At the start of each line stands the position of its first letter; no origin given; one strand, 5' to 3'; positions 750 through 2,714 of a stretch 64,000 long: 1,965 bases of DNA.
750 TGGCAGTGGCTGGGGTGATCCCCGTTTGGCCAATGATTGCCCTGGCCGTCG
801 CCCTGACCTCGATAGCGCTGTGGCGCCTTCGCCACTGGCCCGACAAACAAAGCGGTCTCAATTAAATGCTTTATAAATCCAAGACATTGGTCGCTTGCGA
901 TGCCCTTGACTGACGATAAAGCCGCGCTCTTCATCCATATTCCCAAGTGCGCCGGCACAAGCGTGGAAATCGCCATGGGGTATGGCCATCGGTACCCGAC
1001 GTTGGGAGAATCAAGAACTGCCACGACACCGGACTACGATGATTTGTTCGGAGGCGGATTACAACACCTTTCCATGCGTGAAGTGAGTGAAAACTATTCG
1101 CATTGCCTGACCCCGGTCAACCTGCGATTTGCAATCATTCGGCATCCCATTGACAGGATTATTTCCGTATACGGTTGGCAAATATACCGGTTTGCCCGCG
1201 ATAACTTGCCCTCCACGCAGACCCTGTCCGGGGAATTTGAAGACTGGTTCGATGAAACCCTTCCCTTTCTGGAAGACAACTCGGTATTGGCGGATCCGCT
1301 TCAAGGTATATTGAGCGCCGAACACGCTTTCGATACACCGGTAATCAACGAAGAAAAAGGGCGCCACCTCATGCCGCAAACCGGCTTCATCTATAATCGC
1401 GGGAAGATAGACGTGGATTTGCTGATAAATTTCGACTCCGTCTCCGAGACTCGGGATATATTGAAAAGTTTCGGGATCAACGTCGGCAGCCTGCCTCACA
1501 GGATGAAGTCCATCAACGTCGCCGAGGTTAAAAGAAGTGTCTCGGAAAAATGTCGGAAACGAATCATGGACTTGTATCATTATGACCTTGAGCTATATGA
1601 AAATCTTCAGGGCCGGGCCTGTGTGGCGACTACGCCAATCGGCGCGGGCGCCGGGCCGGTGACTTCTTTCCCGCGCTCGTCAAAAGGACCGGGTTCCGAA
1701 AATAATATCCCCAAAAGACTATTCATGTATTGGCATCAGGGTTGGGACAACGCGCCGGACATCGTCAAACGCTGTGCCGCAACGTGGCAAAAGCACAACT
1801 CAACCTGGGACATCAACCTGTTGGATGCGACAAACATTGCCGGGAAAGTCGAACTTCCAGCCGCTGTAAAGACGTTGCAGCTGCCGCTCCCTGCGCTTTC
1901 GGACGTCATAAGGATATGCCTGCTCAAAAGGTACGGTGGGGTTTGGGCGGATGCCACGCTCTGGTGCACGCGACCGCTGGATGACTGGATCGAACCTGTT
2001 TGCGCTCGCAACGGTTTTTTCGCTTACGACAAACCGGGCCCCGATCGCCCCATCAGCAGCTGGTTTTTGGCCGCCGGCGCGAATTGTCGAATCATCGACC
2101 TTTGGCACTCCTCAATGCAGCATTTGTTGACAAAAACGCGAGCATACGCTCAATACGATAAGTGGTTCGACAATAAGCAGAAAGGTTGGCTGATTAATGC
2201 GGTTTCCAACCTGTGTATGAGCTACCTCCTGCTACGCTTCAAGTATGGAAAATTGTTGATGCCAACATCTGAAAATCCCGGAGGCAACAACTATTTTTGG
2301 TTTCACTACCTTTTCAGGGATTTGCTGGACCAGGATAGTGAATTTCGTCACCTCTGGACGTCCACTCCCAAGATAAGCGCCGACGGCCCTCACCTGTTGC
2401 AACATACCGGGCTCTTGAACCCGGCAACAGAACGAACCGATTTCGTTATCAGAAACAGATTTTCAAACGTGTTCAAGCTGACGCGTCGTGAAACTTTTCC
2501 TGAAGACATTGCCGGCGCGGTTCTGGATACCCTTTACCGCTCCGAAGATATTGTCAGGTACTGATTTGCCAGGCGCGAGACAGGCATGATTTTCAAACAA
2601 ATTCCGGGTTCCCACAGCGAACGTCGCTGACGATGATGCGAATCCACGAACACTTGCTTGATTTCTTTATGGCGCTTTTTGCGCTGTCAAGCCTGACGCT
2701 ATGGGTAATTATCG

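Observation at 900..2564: Single-polypeptide fusion of a PAPS-type carbohydrate sulfotransferase to a capsule-type glycosyltransferase in a glycan locus; cysC elsewhere in the window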

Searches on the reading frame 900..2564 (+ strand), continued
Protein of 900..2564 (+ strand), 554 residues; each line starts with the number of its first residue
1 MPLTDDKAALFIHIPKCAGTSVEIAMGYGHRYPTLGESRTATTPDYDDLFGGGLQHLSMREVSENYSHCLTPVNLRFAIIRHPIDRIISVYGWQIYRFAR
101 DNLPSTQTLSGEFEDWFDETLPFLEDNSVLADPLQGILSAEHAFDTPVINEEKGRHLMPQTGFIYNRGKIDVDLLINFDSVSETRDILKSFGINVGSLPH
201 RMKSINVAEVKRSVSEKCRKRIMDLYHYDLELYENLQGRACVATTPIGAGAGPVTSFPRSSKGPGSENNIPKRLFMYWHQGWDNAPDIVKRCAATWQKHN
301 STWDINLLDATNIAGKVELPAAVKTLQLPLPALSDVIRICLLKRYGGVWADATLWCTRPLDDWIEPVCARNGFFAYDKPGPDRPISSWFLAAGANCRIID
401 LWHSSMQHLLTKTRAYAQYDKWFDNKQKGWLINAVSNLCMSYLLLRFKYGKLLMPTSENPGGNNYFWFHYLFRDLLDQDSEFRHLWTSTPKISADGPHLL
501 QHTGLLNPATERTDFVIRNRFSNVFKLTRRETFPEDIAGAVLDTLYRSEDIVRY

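Call 52: find_encoding_contigs(protein=P0058, flank=10000, max_places=1)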
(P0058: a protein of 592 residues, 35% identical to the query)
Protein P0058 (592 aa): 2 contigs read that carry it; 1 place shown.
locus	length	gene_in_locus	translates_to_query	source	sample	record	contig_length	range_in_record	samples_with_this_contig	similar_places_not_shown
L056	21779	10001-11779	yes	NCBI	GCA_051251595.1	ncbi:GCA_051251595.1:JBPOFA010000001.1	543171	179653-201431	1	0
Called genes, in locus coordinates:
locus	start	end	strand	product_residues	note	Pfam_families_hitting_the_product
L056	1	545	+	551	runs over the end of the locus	PF00817:IMS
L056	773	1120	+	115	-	PF10984:DUF2794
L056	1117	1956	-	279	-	PF18348:SH3_16, PF00877:NLPC_P60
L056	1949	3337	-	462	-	PF21337:Peptidase_M17_N_1, PF00883:Peptidase_M17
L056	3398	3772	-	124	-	-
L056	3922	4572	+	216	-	PF00484:Pro_CA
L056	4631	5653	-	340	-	PF01118:Semialdhyde_dh, PF02774:Semialdhyde_dhC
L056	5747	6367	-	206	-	PF00777:Glyco_transf_29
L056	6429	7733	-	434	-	PF03721:UDPG_MGDP_dh_N, PF00984:UDPG_MGDP_dh, PF03720:UDPG_MGDP_dh_C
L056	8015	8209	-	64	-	-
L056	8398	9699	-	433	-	PF00078:RVT_1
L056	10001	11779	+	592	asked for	PF03567:Sulfotransfer_2 (weak), PF05704:Caps_synth, PF04488:Gly_transf_sug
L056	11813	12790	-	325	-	PF00892:EamA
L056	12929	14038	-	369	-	PF00180:Iso_dh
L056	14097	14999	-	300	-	PF00126:HTH_1, PF03466:LysR_substrate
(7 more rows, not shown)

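Call 71: find_encoding_contigs(protein=P0074, flank=8000, max_places=1)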
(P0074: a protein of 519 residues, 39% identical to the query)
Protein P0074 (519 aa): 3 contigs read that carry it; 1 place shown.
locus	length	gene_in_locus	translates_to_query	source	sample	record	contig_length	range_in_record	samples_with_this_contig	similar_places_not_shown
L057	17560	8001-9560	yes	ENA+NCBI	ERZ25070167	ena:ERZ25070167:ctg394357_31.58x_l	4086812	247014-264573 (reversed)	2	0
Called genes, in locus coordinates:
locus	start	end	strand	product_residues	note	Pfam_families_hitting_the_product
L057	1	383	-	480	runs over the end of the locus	PF26611:MAD7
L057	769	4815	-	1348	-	PF08378:NERD, PF00069:Pkinase, PF07714:PK_Tyr_Ser-Thr (weak)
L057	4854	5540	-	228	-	PF03548:LolA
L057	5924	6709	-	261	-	-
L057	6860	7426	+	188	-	PF04238:DUF420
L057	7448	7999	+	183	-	PF17784:Sulfotransfer_4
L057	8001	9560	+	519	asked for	PF05704:Caps_synth, PF04488:Gly_transf_sug (faint), PF03567:Sulfotransfer_2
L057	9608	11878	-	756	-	PF07992:Pyr_redox_2, PF00586:AIRS, PF02769:AIRS_C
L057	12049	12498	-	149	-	PF02538:Hydantoinase_B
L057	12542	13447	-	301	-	PF13692:Glyco_trans_1_4, PF00534:Glycos_transf_1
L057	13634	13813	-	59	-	-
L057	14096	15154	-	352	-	PF04326:SLFN_AlbA_2, PF13749:HATPase_c_4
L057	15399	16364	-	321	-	PF02481:DNA_processg_A, PF18306:LDcluster4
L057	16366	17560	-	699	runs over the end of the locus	PF04851:ResIII, PF00270:DEAD, PF00271:Helicase_C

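Call 76: search_protein_families(library=pfam, proteins=[L024:3092-4453:+, L024:4996-6129:+, L024:5104-6975:-, L024:7135-8823:+, L024:8820-9605:-, L024:10001-11617:+, L024:12082-12864:-, L024:13132-14583:-, L024:15513-16634:-, L024:17023-18978:-], max_evalue=0.00001)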
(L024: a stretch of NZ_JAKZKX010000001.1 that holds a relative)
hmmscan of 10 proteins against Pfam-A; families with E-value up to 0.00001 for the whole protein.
L024:3092-4453:+ (453 aa): 2 families
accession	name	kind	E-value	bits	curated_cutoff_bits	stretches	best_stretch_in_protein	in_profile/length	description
PF01547.30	SBP_bac_1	-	5.3e-35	122.3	26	1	70-358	5-302/307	Bacterial extracellular solute-binding protein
PF13416.11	SBP_bac_8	-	4.9e-24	86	27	1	75-339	1-225/279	Bacterial extracellular solute-binding protein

L024:4996-6129:+ (377 aa): 0 families

L024:5104-6975:- (623 aa): 3 families
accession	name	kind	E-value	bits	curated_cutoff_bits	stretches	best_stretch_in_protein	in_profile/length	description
PF00015.26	MCPsignal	-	6.7e-44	150.2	34.6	1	392-575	2-171/172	Methyl-accepting chemotaxis protein (MCP) signalling domain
PF13682.11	CZB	-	2.1e-13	50.8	29.4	1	88-159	1-64/64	Chemoreceptor zinc-binding domain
PF00672.30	HAMP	-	4e-07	30.7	25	1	235-286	1-52/53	HAMP domain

L024:7135-8823:+ (562 aa): 0 families

L024:8820-9605:- (261 aa): 4 families
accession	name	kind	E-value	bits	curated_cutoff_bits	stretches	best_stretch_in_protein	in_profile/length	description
PF07883.17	Cupin_2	-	5.5e-14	52.1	27.2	1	196-259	6-69/70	Cupin domain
PF01381.28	HTH_3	-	3.8e-09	36.9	23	1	89-142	1-54/55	Helix-turn-helix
PF12844.13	HTH_19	-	1.7e-07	31.5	30.2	1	87-146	2-61/64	Helix-turn-helix domain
PF13560.12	HTH_31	-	5.5e-06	27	27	0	85-140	2-58/64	Helix-turn-helix domain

L024:10001-11617:+ (538 aa): 3 families
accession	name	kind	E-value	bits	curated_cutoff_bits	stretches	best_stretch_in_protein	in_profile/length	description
PF05704.18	Caps_synth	-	1e-41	143.6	24.5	1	268-522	33-277/278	Capsular polysaccharide synthesis protein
PF04488.21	Gly_transf_sug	-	9.9e-08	33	23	1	297-378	1-89/93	Glycosyltransferase sugar-binding region containing DXD motif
PF03567.20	Sulfotransfer_2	-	1.5e-07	32.2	22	1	3-161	5-164/252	Sulfotransferase family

L024:12082-12864:- (260 aa): 0 families

L024:13132-14583:- (483 aa): 0 families

L024:15513-16634:- (373 aa): 3 families
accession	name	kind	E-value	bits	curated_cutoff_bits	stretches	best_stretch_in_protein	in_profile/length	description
PF01556.23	DnaJ_C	-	1.8e-49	168.1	26.6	1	120-333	1-152/152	DnaJ C terminal domain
PF00226.36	DnaJ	-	6.7e-28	97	27.8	1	5-67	1-63/63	DnaJ domain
PF00684.25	DnaJ_CXXCXGXG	-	1.2e-15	57.9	32.7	1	147-206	1-64/65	DnaJ central domain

L024:17023-18978:- (651 aa): 0 families

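Call 77: search_protein_representatives(protein=window:900-2564:+)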
Query: 554 residues. Proteins with E-value up to 0.001 (for the whole library): 5798; up to 1e-10: 2166; up to 1e-30: 390. The best 150 are listed.
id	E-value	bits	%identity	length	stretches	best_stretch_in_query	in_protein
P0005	8.0e-288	972.1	72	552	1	1-549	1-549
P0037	2.2e-120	419.3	43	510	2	2-407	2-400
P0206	1.3e-119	416.7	64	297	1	267-548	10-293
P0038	7.8e-115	401.0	40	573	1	5-547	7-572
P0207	1.3e-108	380.4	39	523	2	8-409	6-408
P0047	4.9e-107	375.2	40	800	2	1-412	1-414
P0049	5.1e-106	371.8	38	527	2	8-409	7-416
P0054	3.3e-101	356.0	42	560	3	265-405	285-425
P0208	1.8e-100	353.5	52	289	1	268-549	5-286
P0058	3.5e-96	339.4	36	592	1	9-545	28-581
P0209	3.7e-93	329.4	58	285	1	276-550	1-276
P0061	7.6e-93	328.4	37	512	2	6-405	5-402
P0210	1.0e-89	318.0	36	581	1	10-548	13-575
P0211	2.0e-88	313.7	64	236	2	372-549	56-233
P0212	2.4e-86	306.9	63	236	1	268-490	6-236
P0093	3.7e-44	167.6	35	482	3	155-407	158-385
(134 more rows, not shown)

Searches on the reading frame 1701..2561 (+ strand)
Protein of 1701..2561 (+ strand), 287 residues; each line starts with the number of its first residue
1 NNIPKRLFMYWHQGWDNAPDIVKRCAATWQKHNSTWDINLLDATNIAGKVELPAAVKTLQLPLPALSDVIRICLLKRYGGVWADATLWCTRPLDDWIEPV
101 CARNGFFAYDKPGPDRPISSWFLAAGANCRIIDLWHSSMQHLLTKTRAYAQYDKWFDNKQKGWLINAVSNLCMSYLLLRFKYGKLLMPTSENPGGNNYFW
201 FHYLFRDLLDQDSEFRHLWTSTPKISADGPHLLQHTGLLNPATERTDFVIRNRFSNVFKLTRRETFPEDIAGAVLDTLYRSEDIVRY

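Call 27: search_solved_structures(query=window:1701-2561:+, max_evalue=10, show_alignments=2)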
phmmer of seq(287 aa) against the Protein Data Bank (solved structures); distinct sequences matched with E-value up to 10: 5.
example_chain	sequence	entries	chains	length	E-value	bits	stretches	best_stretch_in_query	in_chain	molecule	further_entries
9n3s_A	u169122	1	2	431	0.22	14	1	3-114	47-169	Initiation-specific alpha-1,6-mannosyltransferase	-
2vk9_A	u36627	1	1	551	0.27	13.8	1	63-85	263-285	ALPHA-TOXIN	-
6z2d_A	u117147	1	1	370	0.34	13.5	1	110-158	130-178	O-glycan protease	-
6z2o_A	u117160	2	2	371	0.34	13.4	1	110-158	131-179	O-glycan protease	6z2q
6z2p_A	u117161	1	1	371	0.35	13.4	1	110-158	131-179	O-glycan protease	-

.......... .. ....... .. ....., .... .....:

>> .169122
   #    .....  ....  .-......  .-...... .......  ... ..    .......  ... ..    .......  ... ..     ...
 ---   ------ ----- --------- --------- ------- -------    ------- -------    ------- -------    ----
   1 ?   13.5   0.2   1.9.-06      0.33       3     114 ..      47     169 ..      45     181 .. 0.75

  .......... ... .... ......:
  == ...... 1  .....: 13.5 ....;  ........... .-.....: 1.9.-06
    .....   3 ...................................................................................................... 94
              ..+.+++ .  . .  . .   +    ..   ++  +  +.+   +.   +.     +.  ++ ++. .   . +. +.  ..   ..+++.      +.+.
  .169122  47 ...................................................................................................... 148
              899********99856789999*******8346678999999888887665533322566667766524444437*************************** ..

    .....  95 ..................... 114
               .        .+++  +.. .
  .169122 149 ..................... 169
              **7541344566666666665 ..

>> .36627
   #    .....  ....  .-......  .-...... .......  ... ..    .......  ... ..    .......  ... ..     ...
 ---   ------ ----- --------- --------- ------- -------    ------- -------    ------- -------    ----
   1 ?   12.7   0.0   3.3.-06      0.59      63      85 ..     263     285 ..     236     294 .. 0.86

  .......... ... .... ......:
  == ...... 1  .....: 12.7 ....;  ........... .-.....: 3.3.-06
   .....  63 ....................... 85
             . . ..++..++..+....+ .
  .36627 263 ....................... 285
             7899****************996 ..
